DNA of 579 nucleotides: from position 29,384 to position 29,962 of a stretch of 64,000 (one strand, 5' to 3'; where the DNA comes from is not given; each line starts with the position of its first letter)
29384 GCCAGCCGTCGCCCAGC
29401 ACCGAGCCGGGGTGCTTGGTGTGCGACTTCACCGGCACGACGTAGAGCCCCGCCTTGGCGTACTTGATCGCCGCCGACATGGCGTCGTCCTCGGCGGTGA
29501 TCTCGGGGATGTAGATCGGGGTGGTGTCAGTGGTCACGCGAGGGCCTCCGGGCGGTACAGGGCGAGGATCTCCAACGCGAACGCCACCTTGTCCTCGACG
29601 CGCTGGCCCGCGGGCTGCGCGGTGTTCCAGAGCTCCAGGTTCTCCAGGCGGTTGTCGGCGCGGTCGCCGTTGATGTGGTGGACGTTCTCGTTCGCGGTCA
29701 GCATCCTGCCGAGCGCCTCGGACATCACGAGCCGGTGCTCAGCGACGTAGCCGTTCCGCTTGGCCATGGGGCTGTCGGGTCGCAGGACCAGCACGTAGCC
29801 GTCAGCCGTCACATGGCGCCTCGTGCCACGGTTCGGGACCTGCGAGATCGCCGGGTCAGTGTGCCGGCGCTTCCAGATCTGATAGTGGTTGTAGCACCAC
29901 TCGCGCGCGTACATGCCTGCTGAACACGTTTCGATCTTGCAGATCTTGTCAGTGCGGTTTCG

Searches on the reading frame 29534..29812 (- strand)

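Call 59: search_protein_families(library=pfam, proteins=[window:29534-29812:-], max_evalue=0.05)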
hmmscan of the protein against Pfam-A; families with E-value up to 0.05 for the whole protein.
window:29534-29812:- (92 aa): 1 family
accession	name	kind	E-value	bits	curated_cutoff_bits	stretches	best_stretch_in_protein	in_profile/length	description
PF13392.12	HNH_3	-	2e-10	40.6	24.8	1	26-63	4-40/46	HNH endonuclease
